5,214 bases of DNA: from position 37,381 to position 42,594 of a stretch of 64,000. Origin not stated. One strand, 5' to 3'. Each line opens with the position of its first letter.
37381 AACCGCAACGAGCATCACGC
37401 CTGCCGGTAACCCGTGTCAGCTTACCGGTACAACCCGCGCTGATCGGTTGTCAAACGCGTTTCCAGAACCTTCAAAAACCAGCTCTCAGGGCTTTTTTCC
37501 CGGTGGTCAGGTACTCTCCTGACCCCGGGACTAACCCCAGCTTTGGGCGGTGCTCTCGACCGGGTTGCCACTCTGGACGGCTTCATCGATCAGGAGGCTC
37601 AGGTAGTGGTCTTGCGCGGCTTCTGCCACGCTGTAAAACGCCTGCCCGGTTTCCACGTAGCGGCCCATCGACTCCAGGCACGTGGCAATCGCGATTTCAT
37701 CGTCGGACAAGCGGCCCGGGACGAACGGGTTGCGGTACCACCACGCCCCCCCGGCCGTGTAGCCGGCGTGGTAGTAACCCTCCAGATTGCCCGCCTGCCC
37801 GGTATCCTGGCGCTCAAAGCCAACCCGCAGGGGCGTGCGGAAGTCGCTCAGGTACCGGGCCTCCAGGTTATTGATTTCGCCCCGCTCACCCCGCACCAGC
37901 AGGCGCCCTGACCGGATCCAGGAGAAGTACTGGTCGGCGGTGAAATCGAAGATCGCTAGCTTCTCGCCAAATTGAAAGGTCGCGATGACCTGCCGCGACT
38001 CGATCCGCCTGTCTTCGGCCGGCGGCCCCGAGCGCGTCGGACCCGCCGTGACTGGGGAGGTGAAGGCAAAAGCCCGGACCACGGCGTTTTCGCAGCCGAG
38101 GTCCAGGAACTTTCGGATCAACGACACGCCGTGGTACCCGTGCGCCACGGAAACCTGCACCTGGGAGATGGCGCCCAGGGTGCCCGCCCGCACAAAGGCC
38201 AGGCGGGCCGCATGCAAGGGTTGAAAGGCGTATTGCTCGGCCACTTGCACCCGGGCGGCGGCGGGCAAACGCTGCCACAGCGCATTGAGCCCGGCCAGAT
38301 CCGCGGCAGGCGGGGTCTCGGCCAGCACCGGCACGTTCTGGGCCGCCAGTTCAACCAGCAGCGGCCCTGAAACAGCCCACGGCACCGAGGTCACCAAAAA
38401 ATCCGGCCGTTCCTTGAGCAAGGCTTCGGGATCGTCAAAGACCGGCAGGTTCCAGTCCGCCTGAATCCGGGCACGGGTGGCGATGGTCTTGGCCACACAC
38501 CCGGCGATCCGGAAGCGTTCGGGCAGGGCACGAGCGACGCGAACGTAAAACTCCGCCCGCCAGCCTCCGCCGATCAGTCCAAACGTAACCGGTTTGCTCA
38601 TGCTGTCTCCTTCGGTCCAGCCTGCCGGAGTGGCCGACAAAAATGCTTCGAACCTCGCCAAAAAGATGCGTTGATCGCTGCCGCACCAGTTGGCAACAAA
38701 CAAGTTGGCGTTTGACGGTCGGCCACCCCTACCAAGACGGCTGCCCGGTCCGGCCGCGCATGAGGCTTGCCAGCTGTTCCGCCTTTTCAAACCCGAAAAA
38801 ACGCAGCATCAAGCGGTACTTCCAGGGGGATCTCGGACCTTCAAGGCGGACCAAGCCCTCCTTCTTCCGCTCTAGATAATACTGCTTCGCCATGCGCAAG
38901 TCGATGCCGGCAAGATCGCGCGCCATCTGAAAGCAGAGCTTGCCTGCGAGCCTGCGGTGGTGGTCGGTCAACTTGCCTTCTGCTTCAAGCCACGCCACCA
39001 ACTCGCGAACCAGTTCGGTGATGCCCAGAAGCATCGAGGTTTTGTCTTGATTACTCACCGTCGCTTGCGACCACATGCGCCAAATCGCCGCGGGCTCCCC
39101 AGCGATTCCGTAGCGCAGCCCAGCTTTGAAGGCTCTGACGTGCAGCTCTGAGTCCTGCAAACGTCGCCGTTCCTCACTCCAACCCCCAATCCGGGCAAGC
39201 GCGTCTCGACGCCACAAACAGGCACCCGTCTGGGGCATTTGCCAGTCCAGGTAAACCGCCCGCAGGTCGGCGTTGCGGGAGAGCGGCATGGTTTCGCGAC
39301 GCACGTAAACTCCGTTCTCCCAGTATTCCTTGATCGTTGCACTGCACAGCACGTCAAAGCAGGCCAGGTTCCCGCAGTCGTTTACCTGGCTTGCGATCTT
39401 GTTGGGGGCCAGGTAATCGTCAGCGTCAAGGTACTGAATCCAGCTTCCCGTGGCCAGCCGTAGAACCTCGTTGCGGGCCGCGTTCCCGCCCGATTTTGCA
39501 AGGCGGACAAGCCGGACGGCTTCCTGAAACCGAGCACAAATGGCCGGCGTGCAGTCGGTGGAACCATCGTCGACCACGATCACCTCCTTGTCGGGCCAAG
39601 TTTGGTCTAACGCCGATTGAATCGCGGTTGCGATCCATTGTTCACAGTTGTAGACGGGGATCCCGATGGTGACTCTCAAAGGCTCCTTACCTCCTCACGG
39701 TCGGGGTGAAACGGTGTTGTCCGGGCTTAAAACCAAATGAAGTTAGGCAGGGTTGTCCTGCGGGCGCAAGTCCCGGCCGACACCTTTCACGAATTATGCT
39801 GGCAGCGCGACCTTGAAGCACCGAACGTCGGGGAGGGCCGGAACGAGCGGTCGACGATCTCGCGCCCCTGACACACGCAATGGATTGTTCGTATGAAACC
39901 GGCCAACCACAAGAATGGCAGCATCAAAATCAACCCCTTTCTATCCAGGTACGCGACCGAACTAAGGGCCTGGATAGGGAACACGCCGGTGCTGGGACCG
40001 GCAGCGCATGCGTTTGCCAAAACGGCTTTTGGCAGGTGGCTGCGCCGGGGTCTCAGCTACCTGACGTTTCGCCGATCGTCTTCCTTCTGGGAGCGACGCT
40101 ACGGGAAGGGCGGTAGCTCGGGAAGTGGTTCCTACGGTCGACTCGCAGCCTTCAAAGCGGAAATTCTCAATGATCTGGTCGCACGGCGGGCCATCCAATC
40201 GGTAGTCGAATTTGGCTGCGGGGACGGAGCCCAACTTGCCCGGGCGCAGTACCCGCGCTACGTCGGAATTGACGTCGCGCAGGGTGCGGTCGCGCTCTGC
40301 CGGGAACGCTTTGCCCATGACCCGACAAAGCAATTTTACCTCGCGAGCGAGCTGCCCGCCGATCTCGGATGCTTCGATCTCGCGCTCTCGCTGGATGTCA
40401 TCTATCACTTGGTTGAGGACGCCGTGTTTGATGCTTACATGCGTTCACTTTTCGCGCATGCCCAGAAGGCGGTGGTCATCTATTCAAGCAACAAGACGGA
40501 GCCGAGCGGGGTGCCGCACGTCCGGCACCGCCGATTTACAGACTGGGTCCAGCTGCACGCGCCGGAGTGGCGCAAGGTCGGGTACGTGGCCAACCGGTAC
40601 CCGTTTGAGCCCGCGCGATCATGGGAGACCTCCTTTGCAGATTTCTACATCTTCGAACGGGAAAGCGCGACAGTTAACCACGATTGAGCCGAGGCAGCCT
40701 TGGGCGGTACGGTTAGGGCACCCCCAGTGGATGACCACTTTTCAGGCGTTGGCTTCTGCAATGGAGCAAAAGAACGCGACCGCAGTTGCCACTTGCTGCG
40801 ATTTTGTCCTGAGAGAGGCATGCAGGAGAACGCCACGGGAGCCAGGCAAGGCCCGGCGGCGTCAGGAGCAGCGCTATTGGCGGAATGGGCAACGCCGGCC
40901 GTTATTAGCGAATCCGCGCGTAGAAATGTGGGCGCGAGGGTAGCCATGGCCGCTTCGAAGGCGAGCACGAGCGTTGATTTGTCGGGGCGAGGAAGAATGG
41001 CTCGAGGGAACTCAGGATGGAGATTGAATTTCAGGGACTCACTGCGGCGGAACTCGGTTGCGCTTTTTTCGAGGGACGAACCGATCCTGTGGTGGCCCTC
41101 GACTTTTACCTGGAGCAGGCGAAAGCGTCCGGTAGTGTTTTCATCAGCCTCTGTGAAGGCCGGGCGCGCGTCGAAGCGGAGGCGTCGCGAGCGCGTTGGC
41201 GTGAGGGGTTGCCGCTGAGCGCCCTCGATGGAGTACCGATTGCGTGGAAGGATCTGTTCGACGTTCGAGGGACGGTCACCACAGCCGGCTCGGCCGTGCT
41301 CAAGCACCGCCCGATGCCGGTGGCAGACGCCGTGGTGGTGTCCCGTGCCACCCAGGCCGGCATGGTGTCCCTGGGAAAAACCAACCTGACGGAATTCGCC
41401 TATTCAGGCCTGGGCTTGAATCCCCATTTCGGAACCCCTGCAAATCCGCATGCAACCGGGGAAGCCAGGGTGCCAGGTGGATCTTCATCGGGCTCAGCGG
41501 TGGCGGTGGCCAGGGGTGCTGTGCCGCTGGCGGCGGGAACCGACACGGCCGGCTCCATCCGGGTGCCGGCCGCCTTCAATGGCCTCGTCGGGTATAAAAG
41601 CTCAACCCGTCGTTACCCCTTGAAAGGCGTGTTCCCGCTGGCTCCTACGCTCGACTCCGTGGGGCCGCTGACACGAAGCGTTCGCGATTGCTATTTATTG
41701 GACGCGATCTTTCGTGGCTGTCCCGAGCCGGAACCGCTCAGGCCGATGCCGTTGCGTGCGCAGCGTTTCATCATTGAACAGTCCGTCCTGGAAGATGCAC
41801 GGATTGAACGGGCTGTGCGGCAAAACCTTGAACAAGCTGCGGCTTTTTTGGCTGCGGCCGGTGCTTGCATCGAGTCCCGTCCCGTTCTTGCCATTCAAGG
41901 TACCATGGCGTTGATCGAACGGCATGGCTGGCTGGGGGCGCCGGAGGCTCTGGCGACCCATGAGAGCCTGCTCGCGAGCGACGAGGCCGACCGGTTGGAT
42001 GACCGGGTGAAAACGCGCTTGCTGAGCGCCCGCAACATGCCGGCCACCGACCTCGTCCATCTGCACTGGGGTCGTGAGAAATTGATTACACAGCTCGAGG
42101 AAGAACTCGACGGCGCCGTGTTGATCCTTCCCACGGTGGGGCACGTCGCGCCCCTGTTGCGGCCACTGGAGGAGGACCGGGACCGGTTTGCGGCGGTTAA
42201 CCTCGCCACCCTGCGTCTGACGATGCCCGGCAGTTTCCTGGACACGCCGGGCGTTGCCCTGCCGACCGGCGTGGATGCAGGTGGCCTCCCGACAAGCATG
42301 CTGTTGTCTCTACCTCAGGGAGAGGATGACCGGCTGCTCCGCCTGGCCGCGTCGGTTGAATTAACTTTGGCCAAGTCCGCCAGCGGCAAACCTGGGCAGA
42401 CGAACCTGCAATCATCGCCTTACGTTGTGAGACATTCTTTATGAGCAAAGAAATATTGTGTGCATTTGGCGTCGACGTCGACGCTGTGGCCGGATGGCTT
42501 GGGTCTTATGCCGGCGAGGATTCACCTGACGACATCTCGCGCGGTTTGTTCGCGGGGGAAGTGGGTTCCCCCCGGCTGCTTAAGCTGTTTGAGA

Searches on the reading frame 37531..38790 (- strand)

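Call 39: search_protein_families(library=ncbifam, proteins=[window:37531-38790:-], max_evalue=0.00001)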
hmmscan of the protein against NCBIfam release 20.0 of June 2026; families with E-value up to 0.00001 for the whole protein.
window:37531-38790:- (419 aa): 0 families

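Call 71: search_protein_families(library=pfam, proteins=[window:37531-38790:-], max_evalue=0.001)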
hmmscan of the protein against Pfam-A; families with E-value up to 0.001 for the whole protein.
window:37531-38790:- (419 aa): 1 family
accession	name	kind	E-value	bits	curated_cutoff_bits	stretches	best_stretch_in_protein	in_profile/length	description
PF01408.29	GFO_IDH_MocA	-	3.1e-07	31.6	24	1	69-178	2-112/120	Oxidoreductase family, NAD-binding Rossmann fold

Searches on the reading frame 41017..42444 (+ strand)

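Call 39: search_protein_families(library=ncbifam, proteins=[window:41017-42444:+], max_evalue=0.00001)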
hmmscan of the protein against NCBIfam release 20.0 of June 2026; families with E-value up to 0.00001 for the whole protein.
window:41017-42444:+ (475 aa): 26 families (the best 25 are shown)
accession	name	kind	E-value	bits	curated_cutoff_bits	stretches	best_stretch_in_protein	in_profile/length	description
NF004766.0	PRK06102.1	equivalog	1.5e-186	620.9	559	1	5-453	5-453/455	amidase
NF005460.0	PRK07056.1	subfamily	2e-113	379.7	447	1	28-453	32-455/457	amidase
NF004622.0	PRK05962.1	equivalog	2.2e-102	343.1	463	1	33-452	16-429/431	amidase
NF005688.0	PRK07488.1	equivalog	2.8e-66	224.3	532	1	5-455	8-470/474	indoleacetamide hydrolase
NF006169.0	PRK08310.1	equivalog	1e-61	209.5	391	1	66-447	22-390/395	amidase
NF006631.0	PRK09201.1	equivalog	1.8e-59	201.7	461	1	35-449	37-453/466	AtzE family amidohydrolase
NF006043.0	PRK08186.1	subfamily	2.7e-57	194.5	487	1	9-456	8-453/600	allophanate hydrolase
TIGR02715.1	amido_AtzE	subfamily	6.5e-57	193.5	425.75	1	41-448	36-445/452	AtzE family amidohydrolase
NF004815.0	PRK06169.1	equivalog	1.4e-54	185.4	506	1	5-454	7-462/471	amidase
TIGR02713.1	allophanate_hyd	equivalog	1.8e-52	178.6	511.05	1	41-451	3-413/563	allophanate hydrolase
TIGR00132.1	gatA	equivalog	2.3e-47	161.8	481.1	1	32-231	23-216/466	Asp-tRNA(Asn)/Glu-tRNA(Gln) amidotransferase subunit GatA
NF005565.0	PRK07235.1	subfamily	4.5e-42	144.4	545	1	69-243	87-258/506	amidase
NF005450.0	PRK07042.1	equivalog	4.7e-41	140.7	458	1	44-449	46-450/464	amidase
NF005686.0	PRK07486.1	subfamily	1.7e-40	139.2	465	1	52-260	62-265/486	amidase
NF004816.0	PRK06170.1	equivalog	1.7e-40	139.1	503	1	49-449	56-480/493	amidase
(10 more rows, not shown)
